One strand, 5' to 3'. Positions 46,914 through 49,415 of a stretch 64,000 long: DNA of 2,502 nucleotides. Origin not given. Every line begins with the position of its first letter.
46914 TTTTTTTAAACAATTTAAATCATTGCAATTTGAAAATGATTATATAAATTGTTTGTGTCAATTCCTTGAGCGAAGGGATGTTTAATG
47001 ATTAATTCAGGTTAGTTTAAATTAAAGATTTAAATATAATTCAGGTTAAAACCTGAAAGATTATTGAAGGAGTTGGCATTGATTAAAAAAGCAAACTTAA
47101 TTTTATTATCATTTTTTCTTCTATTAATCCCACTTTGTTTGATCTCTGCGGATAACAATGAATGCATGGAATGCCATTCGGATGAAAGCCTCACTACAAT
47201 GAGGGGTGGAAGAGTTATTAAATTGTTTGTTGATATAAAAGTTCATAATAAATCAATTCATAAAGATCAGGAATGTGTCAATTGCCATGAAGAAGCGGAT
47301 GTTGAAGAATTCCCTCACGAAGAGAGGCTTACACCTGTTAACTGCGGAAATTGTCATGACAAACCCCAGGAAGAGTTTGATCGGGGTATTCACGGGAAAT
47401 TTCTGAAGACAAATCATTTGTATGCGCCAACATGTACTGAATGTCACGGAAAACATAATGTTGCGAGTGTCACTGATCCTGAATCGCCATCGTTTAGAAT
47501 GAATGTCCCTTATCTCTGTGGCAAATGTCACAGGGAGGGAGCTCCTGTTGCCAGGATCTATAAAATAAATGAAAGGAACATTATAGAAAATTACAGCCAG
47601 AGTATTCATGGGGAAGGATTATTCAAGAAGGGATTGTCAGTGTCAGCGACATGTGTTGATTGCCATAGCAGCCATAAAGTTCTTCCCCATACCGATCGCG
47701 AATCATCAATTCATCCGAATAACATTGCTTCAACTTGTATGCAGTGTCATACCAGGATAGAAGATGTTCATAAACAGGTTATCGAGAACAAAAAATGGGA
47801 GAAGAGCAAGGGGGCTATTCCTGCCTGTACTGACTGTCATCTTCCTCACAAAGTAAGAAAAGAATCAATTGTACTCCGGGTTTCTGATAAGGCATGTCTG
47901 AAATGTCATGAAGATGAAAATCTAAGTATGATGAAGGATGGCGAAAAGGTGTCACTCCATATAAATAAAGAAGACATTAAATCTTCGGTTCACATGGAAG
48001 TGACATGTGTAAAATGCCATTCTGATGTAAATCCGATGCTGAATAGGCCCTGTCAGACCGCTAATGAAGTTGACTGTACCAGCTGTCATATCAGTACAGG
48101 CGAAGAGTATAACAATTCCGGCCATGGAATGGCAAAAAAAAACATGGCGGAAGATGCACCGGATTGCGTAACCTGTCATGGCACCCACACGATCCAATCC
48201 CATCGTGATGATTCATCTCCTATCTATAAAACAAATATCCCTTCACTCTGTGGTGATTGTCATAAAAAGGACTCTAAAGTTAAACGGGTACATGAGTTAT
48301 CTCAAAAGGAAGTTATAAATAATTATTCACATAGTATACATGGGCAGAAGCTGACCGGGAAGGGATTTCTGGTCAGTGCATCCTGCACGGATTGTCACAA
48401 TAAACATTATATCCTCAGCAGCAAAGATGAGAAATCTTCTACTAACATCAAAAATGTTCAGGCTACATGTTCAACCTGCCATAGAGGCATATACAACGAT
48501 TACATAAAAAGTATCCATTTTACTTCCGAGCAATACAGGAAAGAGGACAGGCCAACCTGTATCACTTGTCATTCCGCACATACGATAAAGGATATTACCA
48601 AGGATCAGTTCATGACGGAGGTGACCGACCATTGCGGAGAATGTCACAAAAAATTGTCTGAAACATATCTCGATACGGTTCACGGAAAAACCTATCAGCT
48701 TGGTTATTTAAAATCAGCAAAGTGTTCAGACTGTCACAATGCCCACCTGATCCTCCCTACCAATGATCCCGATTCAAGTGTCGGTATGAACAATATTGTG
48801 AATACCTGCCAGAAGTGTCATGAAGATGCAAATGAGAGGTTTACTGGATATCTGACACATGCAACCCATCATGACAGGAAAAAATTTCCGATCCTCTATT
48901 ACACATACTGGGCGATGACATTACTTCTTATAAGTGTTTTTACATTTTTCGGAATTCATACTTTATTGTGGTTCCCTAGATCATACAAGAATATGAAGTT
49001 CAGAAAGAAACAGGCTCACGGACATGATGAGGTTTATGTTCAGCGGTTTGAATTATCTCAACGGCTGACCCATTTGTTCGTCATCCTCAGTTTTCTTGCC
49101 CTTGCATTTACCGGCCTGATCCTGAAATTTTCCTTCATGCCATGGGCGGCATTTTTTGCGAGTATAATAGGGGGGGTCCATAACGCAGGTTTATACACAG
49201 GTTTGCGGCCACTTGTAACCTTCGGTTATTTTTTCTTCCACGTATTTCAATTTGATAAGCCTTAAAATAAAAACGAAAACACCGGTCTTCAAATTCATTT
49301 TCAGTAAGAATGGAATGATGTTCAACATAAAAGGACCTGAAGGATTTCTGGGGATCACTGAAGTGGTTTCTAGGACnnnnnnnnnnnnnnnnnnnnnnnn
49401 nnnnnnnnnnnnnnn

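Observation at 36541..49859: Respiratory heme island: three different quinol-to-periplasm conduits plus dedicated cytochrome c maturation genes in 13 kb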

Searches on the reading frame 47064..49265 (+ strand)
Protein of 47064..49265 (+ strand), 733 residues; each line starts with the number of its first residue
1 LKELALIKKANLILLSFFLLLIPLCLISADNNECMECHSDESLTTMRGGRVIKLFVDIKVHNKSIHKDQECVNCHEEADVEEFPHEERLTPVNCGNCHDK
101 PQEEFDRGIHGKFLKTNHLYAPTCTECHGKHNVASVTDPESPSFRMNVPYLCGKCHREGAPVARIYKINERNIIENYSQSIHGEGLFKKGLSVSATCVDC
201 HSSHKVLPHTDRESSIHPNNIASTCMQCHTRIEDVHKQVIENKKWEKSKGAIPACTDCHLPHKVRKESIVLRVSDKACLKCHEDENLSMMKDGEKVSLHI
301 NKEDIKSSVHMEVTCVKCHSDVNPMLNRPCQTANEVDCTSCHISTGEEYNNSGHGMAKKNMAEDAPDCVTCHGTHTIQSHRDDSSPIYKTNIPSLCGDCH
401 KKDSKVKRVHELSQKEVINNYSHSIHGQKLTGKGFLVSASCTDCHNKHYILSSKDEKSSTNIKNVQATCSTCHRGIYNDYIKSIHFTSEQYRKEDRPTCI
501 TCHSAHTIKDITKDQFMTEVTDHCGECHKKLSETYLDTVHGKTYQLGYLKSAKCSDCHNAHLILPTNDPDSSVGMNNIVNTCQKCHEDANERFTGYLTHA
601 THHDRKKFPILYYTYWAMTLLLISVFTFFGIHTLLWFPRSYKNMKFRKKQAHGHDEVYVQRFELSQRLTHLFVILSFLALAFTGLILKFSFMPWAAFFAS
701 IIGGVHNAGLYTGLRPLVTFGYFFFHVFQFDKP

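Call 4: search_protein_families(library=pfam, proteins=[window:47064-49265:+], max_evalue=0.01)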
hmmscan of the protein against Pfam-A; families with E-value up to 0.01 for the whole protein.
window:47064-49265:+ (733 aa): 7 families
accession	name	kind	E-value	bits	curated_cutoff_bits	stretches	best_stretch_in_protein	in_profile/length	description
PF14522.11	Cytochrome_C7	-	1.6e-26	92.3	24.8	7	421-504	3-67/67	Cytochrome c7 and related cytochrome c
PF14537.11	Cytochrom_c3_2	-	1.2e-21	77.4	25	5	498-587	8-79/79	Cytochrome c3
PF09699.15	Paired_CXXCH_1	-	3.3e-20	71.9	20.6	3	254-285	8-39/41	Doubled CXXCH motif (Paired_CXXCH_1)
PF22113.1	Mtrc-MtrF_II-IV_dom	-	3.9e-16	59.5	30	1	338-513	9-173/176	Outer membrane cytochrome MtrC/MtrF-like, domains II/IV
PF03264.19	Cytochrom_NNT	-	1.7e-13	51.1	24.1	1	219-266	33-79/174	NapC/NirT cytochrome c family, N-terminal region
PF02085.21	Cytochrom_CIII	-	2e-09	38.2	22.9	1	62-156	24-101/101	Class III cytochrome C family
PF22678.1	Cytochrom_c_NrfB-like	-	1.8e-05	25.5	27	1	34-99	1-66/89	Cytochrome c-type protein NrfB-like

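Call 5: search_protein_families(library=ncbifam, proteins=[window:47064-49265:+], max_evalue=0.01)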
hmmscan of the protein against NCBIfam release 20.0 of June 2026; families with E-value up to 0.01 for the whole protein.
window:47064-49265:+ (733 aa): 11 families
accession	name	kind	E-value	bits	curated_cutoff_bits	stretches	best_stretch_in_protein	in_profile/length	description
TIGR03508.1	decahem_SO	subfamily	3.7e-23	82.3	192.2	4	418-590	14-178/258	DmsE family decaheme c-type cytochrome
NF041028.1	decahem_GSU2203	exception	4.9e-17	62.1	325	3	310-448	99-232/317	GSU2203 family decaheme c-type cytochrome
NF008659.0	PRK11659.1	equivalog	6e-13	48.9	184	1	195-267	47-125/188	cytochrome c nitrite reductase pentaheme subunit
TIGR02161.1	napC_nirT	subfamily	9.1e-11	42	310.6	1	218-265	41-88/185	periplasmic nitrate (or nitrite) reductase c-type cytochrome, NapC/NirT family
TIGR03146.1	cyt_nit_nrfB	equivalog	5.3e-08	33.3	166.6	1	271-324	7-52/145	cytochrome c nitrite reductase pentaheme subunit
TIGR04257.1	nanowire_3heme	domain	4e-07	30.1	40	1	112-157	14-59/75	c(7)-type cytochrome triheme domain-containing protein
TIGR03153.1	cytochr_NrfH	equivalog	5.5e-06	26.5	134.2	0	221-345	27-136/138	cytochrome c nitrite reductase small subunit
NF007906.0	PRK10617.1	equivalog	2e-05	24.5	349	1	217-265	49-97/200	cytochrome c-type protein NapC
TIGR01905.1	paired_CXXCH_1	subfamily_domain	0.00079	19.3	25.2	1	254-285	8-39/41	doubled CXXCH domain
TIGR01583.1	formate-DH-gamm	equivalog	0.0039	17.2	115.85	1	659-700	2-43/204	formate dehydrogenase subunit gamma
TIGR02162.1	torC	equivalog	0.0084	15.4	478.2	1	220-266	42-88/387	pentaheme c-type cytochrome TorC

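Call 9: find_homologous_proteins(query=window:47064-49265:+, max_evalue=1e-10)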
Query window:47064-49265:+ (733 aa): 5131 proteins with E <= 1e-10 among 8000 candidates; the best 120 are listed.
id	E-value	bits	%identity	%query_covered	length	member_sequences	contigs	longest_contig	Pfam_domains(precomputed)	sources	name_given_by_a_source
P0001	0.0e+0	1551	89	99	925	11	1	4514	PF09699.16,PF14537.12,PF01292.27,PF03264.20,PF02085.22,PF14522.12,PF22113.2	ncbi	-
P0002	0.0e+0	1506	86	99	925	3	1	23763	PF09699.16,PF14537.12,PF22678.2,PF01292.27,PF03264.20,PF02085.22,PF14522.12,PF22113.2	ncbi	ncbi:MAG: cytochrome c3 family protein [Acidobacteriota bacterium]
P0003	0.0e+0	1468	88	95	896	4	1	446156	PF09699.16,PF14537.12,PF01292.27,PF02085.22,PF14522.12,PF22113.2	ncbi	-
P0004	0.0e+0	1442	85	95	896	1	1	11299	PF09699.16,PF14537.12,PF22678.2,PF01292.27,PF03264.20,PF02085.22,PF14522.12,PF22113.2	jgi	-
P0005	0.0e+0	1381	79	97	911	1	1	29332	PF09699.16,PF14537.12,PF22678.2,PF01292.27,PF03264.20,PF02085.22,PF14522.12,PF22113.2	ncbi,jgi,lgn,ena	-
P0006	0.0e+0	1283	74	96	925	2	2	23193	PF09699.16,PF14537.12,PF01292.27,PF03264.20,PF02085.22,PF14522.12,PF22113.2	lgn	-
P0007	0.0e+0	1158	65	99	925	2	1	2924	PF09699.16,PF14537.12,PF01292.27,PF03264.20,PF02085.22,PF14522.12,PF22113.2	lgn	-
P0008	0.0e+0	1111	64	96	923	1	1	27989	PF09699.16,PF14537.12,PF01292.27,PF03264.20,PF02085.22,PF14522.12,PF22113.2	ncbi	-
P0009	0.0e+0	1057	61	98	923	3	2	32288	PF09699.16,PF14537.12,PF01292.27,PF02085.22,PF14522.12,PF22113.2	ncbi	-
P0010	0.0e+0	1047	59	98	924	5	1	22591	PF09699.16,PF14537.12,PF01292.27,PF03264.20,PF02085.22,PF14522.12,PF22113.2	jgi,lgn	-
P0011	0.0e+0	1047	61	98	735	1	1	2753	PF09699.16,PF14537.12,PF01292.27,PF14522.12,PF22113.2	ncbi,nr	ncbi:MAG: cytochrome c3 family protein, partial [Calditrichia bacterium]|nr:cytochrome c3 family pro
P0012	0.0e+0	1045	60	98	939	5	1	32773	PF09699.16,PF14537.12,PF01292.27,PF03264.20,PF02085.22,PF14522.12,PF22113.2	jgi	jgi:predicted CXXCH cytochrome family protein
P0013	0.0e+0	1042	60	97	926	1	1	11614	PF09699.16,PF14537.12,PF01292.27,PF14522.12,PF22113.2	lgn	-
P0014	0.0e+0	1041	60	97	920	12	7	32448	PF09699.16,PF14537.12,PF01292.27,PF14522.12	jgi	jgi:predicted CXXCH cytochrome family protein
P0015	0.0e+0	1040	59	98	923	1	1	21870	PF09699.16,PF14537.12,PF01292.27,PF03264.20,PF14522.12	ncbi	-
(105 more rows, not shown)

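Call 11: find_encoding_contigs(protein=P0003, flank=10000, max_places=3)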
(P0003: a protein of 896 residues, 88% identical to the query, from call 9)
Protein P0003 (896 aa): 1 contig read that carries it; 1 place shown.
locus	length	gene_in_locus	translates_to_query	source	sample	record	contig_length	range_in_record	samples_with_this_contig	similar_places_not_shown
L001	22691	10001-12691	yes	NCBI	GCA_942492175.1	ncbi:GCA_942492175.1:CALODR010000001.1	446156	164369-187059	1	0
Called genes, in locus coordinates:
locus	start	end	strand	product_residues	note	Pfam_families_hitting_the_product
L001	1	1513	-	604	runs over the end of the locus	PF01578:Cytochrom_C_asm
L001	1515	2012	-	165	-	PF05140:ResB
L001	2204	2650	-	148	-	PF05140:ResB (faint)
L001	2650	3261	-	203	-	-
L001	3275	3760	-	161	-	PF03264:Cytochrom_NNT (faint), PF14522:Cytochrome_C7 (faint), PF14537:Cytochrom_c3_2 (faint), PF22113:Mtrc-MtrF_II-IV_dom (faint), PF09699:Paired_CXXCH_1 (faint), PF13435:Cytochrome_C554, PF22678:Cytochrom_c_NrfB-like (faint)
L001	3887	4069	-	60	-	PF02954:HTH_8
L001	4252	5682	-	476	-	PF00072:Response_reg, PF00158:Sigma54_activat, PF14532:Sigma54_activ_2, PF25601:AAA_lid_14, PF02954:HTH_8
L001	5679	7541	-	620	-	PF14827:dCache_3, PF00512:HisKA (weak), PF02518:HATPase_c, PF14501:HATPase_c_5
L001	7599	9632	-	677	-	PF03264:Cytochrom_NNT, PF02085:Cytochrom_CIII (faint), PF14522:Cytochrome_C7 (faint), PF14537:Cytochrom_c3_2 (faint), PF22113:Mtrc-MtrF_II-IV_dom (faint)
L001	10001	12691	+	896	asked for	PF02085:Cytochrom_CIII (faint), PF14522:Cytochrome_C7 (faint), PF22113:Mtrc-MtrF_II-IV_dom (faint), PF09699:Paired_CXXCH_1 (faint), PF14537:Cytochrom_c3_2 (faint), PF01292:Ni_hydr_CYTB (weak)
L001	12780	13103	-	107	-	PF08100:Dimerisation (weak), PF01022:HTH_5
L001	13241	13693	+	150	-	PF00075:RNase_H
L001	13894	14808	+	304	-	-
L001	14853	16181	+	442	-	PF01663:Phosphodiest, PF00884:Sulfatase (weak)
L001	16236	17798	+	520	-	PF00657:Lipase_GDSL, PF13472:Lipase_GDSL_2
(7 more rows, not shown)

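Call 12: find_encoding_contigs(protein=P0002, flank=10000, max_places=3)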
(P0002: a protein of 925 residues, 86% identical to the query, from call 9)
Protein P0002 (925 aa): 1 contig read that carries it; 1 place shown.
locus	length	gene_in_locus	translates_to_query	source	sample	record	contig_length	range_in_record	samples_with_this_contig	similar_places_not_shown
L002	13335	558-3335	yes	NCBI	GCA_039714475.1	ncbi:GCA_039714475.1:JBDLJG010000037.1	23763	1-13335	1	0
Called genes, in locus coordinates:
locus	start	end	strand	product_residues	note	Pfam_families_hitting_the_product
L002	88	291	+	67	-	-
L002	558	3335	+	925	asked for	PF02085:Cytochrom_CIII (faint), PF03264:Cytochrom_NNT (faint), PF09699:Paired_CXXCH_1 (faint), PF14522:Cytochrome_C7 (faint), PF14537:Cytochrom_c3_2 (faint), PF22113:Mtrc-MtrF_II-IV_dom (faint), PF22678:Cytochrom_c_NrfB-like (faint), PF01292:Ni_hydr_CYTB (weak)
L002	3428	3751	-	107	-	PF08100:Dimerisation (weak), PF01022:HTH_5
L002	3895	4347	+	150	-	PF00075:RNase_H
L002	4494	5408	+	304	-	-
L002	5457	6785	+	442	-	PF01663:Phosphodiest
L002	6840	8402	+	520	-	PF00657:Lipase_GDSL, PF13472:Lipase_GDSL_2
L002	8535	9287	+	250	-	PF01135:PCMT, PF02353:CMAS (weak), PF00398:RrnaAD (weak), PF13847:Methyltransf_31 (faint)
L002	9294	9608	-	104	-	PF01906:YbjQ_1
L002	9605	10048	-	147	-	PF13490:zf-HC2 (weak)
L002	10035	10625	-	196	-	PF04542:Sigma70_r2, PF08281:Sigma70_r4_2, PF04545:Sigma70_r4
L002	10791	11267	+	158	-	PF13673:Acetyltransf_10 (weak), PF00583:Acetyltransf_1, PF13508:Acetyltransf_7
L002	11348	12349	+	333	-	-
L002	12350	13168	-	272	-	PF00892:EamA (weak)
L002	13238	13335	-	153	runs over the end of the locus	-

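Call 13: search_solved_structures(query=P0001, max_evalue=0.01)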
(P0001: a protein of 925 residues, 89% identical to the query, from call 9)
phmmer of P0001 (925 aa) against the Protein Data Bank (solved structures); distinct sequences matched with E-value up to 0.01: 2.
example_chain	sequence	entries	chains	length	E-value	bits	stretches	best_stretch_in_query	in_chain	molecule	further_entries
2ozy_A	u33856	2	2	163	0.00074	20.7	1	189-279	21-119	Cytochrome c-type protein nrfB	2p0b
28pb_A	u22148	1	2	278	0.0018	19.5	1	27-154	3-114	Cytochrome c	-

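Call 21: find_related_loci(query=A1, collection=genome_contigs, flank=10000)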
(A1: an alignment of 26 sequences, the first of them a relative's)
Query A1 (925 aa) in genome_contigs; peptide patterns used: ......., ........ (x = any residue, [..] = any of these).
600 stretches matched a pattern (row limit reached: there are more); 598 encode a relative of the query (tblastn E <= 1e-3); the best 80 are kept; 80 distinct loci.
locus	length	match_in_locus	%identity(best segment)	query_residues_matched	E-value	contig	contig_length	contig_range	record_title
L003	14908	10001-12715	66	21-925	0e+0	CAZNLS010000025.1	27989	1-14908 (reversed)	MAG TPA_asm: uncultured Clostridia bacterium isolate binchicken_co275_129 genome assembly, contig: NODE_1941_length_2798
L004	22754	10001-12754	64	8-924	0e+0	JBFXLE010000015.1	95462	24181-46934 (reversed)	MAG: Calditrichaceae bacterium isolate CA_2019_TPIn_91 NODE_805_length_95462_cov_22.118404_TPIn, whole genome shotgun se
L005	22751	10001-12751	62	7-924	0e+0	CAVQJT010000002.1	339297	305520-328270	MAG: Calditrichia bacterium isolate MFD09779.bin.2.87 genome assembly, contig: contig_27095, whole genome shotgun sequen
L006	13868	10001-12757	60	7-925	0e+0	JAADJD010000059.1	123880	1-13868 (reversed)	MAG: Calditrichota bacterium isolate M_MetaBat.96 contig-127_635, whole genome shotgun sequence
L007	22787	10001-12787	59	1-925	0e+0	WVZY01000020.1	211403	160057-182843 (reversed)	MAG: Candidatus Latescibacterota bacterium isolate CS4-C107 C_merged_R1_(paired)_contig_1249, whole genome shotgun seque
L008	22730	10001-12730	61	21-925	0e+0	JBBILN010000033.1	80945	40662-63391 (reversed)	MAG: bacterium isolate BQF270218_bin_21 NODE_136_length_80945_cov_23.325553, whole genome shotgun sequence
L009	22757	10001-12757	58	7-925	0e+0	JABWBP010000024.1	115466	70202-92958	MAG: Calditrichaceae bacterium isolate MAG_33 scaffold_727, whole genome shotgun sequence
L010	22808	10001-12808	58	1-925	0e+0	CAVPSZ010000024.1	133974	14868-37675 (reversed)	MAG: uncultured Bacteroidales bacterium isolate MFD00032.bin.2.138 genome assembly, contig: contig_3265, whole genome sh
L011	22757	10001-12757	58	9-925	0e+0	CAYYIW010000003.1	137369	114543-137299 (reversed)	MAG TPA_asm: uncultured Rikenellaceae bacterium isolate binchicken_co94_293 genome assembly, contig: NODE_64_length_1373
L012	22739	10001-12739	57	9-922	0e+0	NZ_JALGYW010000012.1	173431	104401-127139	Maribellus sp. YY47 NODE_12, whole genome shotgun sequence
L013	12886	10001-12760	57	5-925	0e+0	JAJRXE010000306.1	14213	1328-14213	MAG: Calditrichota bacterium isolate Dive96_bin3.123 k141_3123519, whole genome shotgun sequence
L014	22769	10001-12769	59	2-925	0e+0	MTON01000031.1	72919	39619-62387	MAG: Candidatus Aminicenantes bacterium JdFR-78 JGI24020J35080_1000155, whole genome shotgun sequence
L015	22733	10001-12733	56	23-925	0e+0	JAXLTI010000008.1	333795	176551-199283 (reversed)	MAG: bacterium isolate STL-ARS1 C1.278.fa-8, whole genome shotgun sequence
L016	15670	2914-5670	56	5-922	0e+0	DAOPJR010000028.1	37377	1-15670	MAG TPA_asm: Draconibacterium sp. isolate AMR_MDS_3272 NODE_1170_length_37377_cov_8.646294, whole genome shotgun sequenc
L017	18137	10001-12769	59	2-925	0e+0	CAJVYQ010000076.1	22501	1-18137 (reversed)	MAG TPA_asm: uncultured Deferribacteres bacterium isolate DRR093004_bin.37_MetaBAT_v2.12.1_MAG genome assembly, contig:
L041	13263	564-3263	55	9-905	0e+0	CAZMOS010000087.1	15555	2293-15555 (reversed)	MAG TPA_asm: uncultured Lentimicrobiaceae bacterium isolate binchicken_co64_129 genome assembly, contig: NODE_2754_lengt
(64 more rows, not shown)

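Call 25: search_protein_families(library=pfam, proteins=[L012:7145-8056:+, L012:8189-9130:+, L012:9133-9759:+, L012:12997-14499:+, L012:18382-19965:-, L041:4072-5565:-, L041:6263-7909:-, L041:11583-13253:-, L041:10513-11100:-, L012:5597-6691:+], max_evalue=0.001)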
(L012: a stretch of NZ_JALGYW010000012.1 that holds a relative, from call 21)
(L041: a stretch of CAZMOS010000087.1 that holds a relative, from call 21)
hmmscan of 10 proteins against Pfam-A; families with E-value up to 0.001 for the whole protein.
L012:7145-8056:+ (303 aa): 1 family
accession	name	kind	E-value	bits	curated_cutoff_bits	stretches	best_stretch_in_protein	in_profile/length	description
PF19089.6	DUF5777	-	1.1e-67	228.3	23.1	1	35-301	1-247/247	Membrane bound beta barrel domain (DUF5777)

L012:8189-9130:+ (313 aa): 5 families
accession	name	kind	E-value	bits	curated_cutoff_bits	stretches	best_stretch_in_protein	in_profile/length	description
PF14522.11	Cytochrome_C7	-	1.3e-14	54.2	24.8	1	125-182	3-56/67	Cytochrome c7 and related cytochrome c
PF14537.11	Cytochrom_c3_2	-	1.5e-11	45.1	25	1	74-148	5-68/79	Cytochrome c3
PF22113.1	Mtrc-MtrF_II-IV_dom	-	6.6e-08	32.7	30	0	77-217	8-166/176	Outer membrane cytochrome MtrC/MtrF-like, domains II/IV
PF09699.15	Paired_CXXCH_1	-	6.9e-06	26.1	20.6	0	139-178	8-40/41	Doubled CXXCH motif (Paired_CXXCH_1)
PF02085.21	Cytochrom_CIII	-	2.4e-05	25.1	22.9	0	57-174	12-101/101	Class III cytochrome C family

L012:9133-9759:+ (208 aa): 1 family
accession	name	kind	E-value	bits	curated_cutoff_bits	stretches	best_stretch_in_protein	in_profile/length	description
PF01292.26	Ni_hydr_CYTB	-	2.5e-23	83.2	30.1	1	10-198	2-176/179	Prokaryotic cytochrome b561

L012:12997-14499:+ (500 aa): 4 families
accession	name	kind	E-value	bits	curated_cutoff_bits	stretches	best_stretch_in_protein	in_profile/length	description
PF03264.19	Cytochrom_NNT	-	3.2e-10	40.5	24.1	1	99-186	8-99/174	NapC/NirT cytochrome c family, N-terminal region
PF14537.11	Cytochrom_c3_2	-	1.1e-06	29.5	25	1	425-497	2-65/79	Cytochrome c3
PF14522.11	Cytochrome_C7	-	1.4e-06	28.4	24.8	0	425-456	43-67/67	Cytochrome c7 and related cytochrome c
PF09699.15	Paired_CXXCH_1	-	0.00044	20.3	20.6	0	311-325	6-20/41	Doubled CXXCH motif (Paired_CXXCH_1)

L012:18382-19965:- (527 aa): 1 family
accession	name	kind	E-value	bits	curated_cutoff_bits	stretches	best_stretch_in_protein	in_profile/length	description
PF18962.6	Por_Secre_tail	-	7.1e-13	49.1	27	1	456-525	1-74/75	Secretion system C-terminal sorting domain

L041:4072-5565:- (497 aa): 2 families
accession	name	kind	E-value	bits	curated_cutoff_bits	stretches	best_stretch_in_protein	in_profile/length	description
PF09459.16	EB_dh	-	4.1e-26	92.9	33.3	1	46-388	2-236/236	Ethylbenzene dehydrogenase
PF18962.6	Por_Secre_tail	-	3.6e-09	37.2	27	1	418-493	2-74/75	Secretion system C-terminal sorting domain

L041:6263-7909:- (548 aa): 1 family
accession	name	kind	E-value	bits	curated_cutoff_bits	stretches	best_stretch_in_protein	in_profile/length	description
PF10101.14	DUF2339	-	0.00015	21.1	33.6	0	441-533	547-653/659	Predicted membrane protein (DUF2339)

L041:11583-13253:- (556 aa): 7 families
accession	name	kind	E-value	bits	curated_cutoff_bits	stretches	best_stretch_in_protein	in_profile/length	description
PF14522.11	Cytochrome_C7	-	8e-15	54.9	24.8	0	324-379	12-57/67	Cytochrome c7 and related cytochrome c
PF22113.1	Mtrc-MtrF_II-IV_dom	-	7.5e-14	52.1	30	2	148-300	26-170/176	Outer membrane cytochrome MtrC/MtrF-like, domains II/IV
PF18962.6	Por_Secre_tail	-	7.4e-12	45.8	27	1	477-552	2-73/75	Secretion system C-terminal sorting domain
PF13435.11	Cytochrome_C554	-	5.5e-10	40.5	20.8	1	19-82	2-65/84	Cytochrome c554 and c-prime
PF02335.20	Cytochrom_C552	-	6.2e-10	39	24.1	1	322-456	241-375/438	Cytochrome c552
PF14537.11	Cytochrom_c3_2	-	3.9e-09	37.3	25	0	201-293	22-78/79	Cytochrome c3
PF09699.15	Paired_CXXCH_1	-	0.00077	19.5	20.6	0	256-296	8-39/41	Doubled CXXCH motif (Paired_CXXCH_1)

L041:10513-11100:- (195 aa): 7 families
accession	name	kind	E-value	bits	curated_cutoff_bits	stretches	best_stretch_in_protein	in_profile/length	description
PF14522.11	Cytochrome_C7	-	7.6e-08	32.5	24.8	1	64-137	12-66/67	Cytochrome c7 and related cytochrome c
PF09699.15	Paired_CXXCH_1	-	3.3e-07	30.3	20.6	0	103-140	8-39/41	Doubled CXXCH motif (Paired_CXXCH_1)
PF22113.1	Mtrc-MtrF_II-IV_dom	-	0.00012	22.1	30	1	30-149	50-175/176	Outer membrane cytochrome MtrC/MtrF-like, domains II/IV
PF22678.1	Cytochrom_c_NrfB-like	-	0.00017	22.4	27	0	68-112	1-44/89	Cytochrome c-type protein NrfB-like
PF14537.11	Cytochrom_c3_2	-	0.00032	21.6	25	0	97-174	2-69/79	Cytochrome c3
PF02085.21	Cytochrom_CIII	-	0.00033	21.4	22.9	0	67-137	32-101/101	Class III cytochrome C family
PF05495.17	zf-CHY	-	0.00052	20.8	31.3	0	63-110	16-64/68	CHY zinc finger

L012:5597-6691:+ (364 aa): 2 families
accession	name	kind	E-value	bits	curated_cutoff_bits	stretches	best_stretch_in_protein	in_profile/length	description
PF14522.11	Cytochrome_C7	-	1.7e-09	37.8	24.8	1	60-135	12-66/67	Cytochrome c7 and related cytochrome c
PF14537.11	Cytochrom_c3_2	-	8.8e-05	23.3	25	0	61-177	6-78/79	Cytochrome c3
